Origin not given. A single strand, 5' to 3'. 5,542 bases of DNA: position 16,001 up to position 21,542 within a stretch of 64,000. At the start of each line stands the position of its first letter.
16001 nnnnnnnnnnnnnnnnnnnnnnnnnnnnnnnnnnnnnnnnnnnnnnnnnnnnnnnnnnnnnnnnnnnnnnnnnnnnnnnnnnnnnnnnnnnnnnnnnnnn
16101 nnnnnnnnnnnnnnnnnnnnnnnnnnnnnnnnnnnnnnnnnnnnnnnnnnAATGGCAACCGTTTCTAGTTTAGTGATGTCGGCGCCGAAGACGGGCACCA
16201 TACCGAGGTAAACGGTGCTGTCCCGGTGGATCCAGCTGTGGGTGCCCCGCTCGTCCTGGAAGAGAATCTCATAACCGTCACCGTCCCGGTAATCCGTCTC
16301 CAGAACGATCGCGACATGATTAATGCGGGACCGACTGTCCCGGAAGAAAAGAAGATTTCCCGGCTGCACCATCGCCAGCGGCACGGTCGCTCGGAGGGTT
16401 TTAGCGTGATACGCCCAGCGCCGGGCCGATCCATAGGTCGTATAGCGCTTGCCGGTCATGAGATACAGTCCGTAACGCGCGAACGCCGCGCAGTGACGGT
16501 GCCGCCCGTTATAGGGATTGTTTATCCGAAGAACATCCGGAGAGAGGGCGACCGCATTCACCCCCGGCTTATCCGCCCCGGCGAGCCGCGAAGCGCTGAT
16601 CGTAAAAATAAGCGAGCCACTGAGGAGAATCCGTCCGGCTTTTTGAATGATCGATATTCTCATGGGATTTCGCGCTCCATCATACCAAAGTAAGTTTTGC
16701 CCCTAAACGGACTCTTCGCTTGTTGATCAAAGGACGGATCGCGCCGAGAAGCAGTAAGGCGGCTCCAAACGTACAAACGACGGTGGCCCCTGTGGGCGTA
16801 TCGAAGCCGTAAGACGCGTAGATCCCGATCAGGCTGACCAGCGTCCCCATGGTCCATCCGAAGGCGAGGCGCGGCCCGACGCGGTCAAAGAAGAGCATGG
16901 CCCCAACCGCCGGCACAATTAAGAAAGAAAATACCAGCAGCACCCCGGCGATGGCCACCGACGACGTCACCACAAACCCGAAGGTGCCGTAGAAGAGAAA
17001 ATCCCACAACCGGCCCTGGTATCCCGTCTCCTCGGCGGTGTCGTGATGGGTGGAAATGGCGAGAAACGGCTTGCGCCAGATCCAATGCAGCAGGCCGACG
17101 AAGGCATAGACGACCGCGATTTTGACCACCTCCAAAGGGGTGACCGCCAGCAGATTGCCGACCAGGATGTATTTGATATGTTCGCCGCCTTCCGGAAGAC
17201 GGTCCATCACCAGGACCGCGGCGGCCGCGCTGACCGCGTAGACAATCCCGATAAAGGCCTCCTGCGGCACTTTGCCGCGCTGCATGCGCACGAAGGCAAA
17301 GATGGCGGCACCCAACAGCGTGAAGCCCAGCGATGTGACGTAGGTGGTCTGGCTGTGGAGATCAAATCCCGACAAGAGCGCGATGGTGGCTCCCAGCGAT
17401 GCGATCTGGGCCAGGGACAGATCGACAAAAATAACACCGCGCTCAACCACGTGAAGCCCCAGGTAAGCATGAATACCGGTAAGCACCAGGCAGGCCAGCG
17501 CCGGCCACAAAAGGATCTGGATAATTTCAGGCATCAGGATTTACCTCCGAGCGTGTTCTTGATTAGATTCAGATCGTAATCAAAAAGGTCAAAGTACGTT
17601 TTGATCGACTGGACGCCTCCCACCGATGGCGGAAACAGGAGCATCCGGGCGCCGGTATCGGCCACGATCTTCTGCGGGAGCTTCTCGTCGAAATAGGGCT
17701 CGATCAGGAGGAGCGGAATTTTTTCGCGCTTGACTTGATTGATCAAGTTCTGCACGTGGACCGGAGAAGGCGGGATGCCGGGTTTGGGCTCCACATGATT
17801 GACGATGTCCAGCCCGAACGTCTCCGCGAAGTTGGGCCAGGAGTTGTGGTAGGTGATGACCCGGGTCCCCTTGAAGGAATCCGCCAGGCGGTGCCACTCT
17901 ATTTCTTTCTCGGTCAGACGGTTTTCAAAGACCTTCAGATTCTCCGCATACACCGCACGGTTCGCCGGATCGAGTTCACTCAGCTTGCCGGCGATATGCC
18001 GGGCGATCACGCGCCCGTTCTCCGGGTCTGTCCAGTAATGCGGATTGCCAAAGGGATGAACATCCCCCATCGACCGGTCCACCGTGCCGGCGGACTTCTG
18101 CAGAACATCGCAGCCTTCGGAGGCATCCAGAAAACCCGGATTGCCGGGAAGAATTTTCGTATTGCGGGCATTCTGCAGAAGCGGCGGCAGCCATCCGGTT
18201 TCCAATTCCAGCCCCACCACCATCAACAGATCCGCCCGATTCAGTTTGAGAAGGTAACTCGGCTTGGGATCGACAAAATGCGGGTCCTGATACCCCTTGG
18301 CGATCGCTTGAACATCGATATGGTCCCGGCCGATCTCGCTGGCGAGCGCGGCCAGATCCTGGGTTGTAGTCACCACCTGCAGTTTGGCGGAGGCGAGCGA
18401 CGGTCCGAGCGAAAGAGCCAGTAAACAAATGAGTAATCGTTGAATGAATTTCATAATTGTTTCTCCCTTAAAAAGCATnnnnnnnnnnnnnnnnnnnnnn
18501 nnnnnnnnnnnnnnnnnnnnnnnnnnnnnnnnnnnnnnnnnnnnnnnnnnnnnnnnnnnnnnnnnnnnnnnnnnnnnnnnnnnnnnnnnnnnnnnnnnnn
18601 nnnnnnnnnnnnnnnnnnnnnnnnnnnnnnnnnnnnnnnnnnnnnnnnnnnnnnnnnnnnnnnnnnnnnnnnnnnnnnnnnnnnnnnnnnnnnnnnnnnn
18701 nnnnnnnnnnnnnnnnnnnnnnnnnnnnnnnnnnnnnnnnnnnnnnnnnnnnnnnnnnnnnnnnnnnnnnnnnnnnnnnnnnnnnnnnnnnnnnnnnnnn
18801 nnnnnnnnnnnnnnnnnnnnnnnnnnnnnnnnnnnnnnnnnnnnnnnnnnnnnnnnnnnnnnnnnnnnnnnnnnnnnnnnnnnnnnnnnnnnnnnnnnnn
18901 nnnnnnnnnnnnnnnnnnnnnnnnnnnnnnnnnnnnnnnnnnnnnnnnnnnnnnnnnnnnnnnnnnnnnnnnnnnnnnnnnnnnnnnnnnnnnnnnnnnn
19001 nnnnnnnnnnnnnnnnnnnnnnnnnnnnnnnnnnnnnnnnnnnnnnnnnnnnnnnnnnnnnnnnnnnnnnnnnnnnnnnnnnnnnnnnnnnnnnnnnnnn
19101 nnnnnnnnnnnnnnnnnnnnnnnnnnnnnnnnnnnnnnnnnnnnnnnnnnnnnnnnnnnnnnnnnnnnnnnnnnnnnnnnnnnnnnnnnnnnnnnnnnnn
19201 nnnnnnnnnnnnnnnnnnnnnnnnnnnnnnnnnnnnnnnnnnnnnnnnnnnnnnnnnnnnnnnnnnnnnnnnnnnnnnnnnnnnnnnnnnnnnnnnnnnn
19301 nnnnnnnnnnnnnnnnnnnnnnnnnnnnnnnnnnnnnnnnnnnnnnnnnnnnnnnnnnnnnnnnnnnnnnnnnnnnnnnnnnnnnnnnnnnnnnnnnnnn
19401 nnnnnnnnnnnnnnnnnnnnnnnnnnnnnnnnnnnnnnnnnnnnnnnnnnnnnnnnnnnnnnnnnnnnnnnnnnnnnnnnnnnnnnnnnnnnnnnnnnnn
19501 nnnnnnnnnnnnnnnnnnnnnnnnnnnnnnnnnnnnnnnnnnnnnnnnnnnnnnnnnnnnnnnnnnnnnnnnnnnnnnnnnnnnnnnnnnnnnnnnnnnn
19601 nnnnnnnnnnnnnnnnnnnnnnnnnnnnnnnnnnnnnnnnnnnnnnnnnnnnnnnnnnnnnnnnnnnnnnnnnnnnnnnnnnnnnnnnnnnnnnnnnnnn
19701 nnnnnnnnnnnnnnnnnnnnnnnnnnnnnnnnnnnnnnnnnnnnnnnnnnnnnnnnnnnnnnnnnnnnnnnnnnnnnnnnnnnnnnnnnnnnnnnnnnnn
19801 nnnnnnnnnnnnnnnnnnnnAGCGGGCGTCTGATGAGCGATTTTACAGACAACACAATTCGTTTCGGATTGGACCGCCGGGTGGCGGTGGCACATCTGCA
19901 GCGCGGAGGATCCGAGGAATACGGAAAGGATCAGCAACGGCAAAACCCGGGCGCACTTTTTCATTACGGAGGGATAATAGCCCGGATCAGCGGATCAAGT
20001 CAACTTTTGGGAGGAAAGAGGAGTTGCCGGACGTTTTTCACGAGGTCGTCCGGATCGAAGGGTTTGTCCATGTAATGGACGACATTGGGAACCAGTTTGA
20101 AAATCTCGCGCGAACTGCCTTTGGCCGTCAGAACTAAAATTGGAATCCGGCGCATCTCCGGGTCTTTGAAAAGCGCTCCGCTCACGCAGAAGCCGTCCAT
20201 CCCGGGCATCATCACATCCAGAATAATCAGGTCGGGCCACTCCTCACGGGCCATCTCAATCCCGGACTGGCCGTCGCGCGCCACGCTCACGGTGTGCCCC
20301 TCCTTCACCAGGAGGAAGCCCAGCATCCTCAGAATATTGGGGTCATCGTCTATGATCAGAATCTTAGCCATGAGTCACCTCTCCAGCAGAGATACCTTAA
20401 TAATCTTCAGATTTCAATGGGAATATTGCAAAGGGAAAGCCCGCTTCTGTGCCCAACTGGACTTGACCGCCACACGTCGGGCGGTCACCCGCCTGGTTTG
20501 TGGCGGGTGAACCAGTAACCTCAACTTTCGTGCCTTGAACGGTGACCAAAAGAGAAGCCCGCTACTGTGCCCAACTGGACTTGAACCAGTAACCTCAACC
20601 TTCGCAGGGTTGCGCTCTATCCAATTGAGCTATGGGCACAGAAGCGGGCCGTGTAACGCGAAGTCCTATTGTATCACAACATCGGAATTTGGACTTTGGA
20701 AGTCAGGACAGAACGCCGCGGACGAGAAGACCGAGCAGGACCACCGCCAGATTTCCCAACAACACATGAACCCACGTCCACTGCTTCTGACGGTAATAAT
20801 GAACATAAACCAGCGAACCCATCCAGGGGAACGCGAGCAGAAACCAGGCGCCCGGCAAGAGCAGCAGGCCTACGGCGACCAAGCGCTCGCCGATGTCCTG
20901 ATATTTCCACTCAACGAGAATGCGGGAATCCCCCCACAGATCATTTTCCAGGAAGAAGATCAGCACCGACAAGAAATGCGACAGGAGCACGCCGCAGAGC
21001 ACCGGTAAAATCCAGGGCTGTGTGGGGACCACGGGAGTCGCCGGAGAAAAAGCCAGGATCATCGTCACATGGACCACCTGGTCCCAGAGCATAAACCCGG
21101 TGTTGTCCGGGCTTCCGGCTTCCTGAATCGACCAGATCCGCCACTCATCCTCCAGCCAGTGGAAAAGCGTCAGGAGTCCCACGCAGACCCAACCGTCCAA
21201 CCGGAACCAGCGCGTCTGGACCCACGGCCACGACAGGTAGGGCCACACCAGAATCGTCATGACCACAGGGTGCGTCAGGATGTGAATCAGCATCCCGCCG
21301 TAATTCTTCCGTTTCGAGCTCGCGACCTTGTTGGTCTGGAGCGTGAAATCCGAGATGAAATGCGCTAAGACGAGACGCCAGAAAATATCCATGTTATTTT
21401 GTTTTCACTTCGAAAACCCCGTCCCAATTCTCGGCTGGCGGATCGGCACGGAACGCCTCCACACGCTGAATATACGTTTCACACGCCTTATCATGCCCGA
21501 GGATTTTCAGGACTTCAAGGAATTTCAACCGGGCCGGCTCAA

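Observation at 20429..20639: tRNA-Arg with an unusual GCG anticodon as read, followed by a degenerate duplicate of its 3' half bearing a 42-nt nested-hairpin insertion: likely att-site scar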

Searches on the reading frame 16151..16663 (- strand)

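Call 68: search_protein_families(library=pfam, proteins=[window:16151-16663:-], max_evalue=0.001)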
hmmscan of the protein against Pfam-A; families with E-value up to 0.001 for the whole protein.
window:16151-16663:- (171 aa): 2 families
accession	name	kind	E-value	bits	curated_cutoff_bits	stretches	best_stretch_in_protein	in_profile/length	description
PF05257.22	CHAP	-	3.9e-06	27.7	26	1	53-123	5-69/81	CHAP domain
PF00877.26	NLPC_P60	-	0.00029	21.2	23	1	58-123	16-74/105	NlpC/P60 family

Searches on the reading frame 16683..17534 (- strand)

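Call 68: search_protein_families(library=pfam, proteins=[window:16683-17534:-], max_evalue=0.001)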
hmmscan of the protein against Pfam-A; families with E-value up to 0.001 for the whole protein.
window:16683-17534:- (284 aa): 2 families
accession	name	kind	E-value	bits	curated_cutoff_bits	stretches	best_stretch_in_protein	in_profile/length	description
PF00950.22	ABC-3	-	8.1e-30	104.6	20.1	1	6-261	3-252/258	ABC 3 transport family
PF01032.23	FecCD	-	3.1e-08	33.5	26.5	1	41-262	79-306/311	FecCD transport family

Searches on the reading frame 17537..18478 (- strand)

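Call 11: search_protein_families(library=pfam, proteins=[window:17537-18478:-])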
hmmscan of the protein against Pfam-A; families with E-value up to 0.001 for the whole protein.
window:17537-18478:- (314 aa): 1 family
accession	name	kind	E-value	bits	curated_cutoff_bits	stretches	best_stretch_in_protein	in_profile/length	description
PF01297.22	ZnuA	-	1.2e-52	179.5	29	1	35-308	1-262/263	Zinc-uptake complex component A periplasmic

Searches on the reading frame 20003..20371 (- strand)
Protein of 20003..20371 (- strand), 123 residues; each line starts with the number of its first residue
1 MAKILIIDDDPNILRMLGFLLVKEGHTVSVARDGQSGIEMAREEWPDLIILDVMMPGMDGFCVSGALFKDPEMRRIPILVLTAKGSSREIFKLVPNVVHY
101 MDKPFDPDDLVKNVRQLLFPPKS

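Call 11: search_protein_families(library=pfam, proteins=[window:20003-20371:-])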
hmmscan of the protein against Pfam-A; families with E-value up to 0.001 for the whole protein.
window:20003-20371:- (123 aa): 1 family
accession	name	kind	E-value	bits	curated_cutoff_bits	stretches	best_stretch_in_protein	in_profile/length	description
PF00072.30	Response_reg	-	1e-23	84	30.2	1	4-114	1-110/111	Response regulator receiver domain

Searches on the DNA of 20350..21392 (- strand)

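Call 53: search_rna_families(source=window, start=20350, end=20720, threshold=evalue, max_evalue=10)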
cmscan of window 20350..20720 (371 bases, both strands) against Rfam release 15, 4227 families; matches with E-value up to 10: 2.
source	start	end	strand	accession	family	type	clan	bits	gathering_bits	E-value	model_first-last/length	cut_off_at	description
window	20566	20639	-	RF00005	tRNA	Gene; tRNA;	CL00001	71.3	29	7.9e-16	1-71/71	no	tRNA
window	20565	20639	+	RF04354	Plastid-ycf2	Cis-reg;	-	28.1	65.7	0.0007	1-75/75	no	Plastid-ycf2 5UTR RNA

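Call 54: search_rna_families(source=L007, start=4700, end=5650, threshold=evalue, max_evalue=10)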
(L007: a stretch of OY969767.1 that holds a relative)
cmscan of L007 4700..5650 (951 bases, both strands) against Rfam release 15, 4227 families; matches with E-value up to 10: 8.
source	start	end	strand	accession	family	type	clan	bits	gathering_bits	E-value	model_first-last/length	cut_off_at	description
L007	5176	5249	+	RF00005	tRNA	Gene; tRNA;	CL00001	68.1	29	1.5e-14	1-71/71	no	tRNA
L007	5127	5232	+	RF02553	YrlA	Gene; sRNA;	-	25.7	69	0.0049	1-114/114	no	Y RNA-like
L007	5176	5250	-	RF04354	Plastid-ycf2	Cis-reg;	-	24.3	65.7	0.019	1-75/75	no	Plastid-ycf2 5UTR RNA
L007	5275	5328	-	RF04354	Plastid-ycf2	Cis-reg;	-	20.8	65.7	0.18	1-75/75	no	Plastid-ycf2 5UTR RNA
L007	5163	5260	+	RF04119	MIR1858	Gene; miRNA;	-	20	137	1.2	1-197/197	no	MIR1858 microRNA precursor family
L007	4705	4786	-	RF03524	mir-3174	Gene; miRNA;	-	18.5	100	0.87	1-87/87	no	mir-3174 microRNA precursor family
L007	4887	4976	-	RF03147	RAGATH-10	Gene; sRNA;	-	17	41.2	2.9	1-82/82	no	RAGATH-10 RNA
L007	4708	4783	+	RF04049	MIR7127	Gene; miRNA;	-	17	100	3.3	1-132/132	no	MIR7127 microRNA precursor family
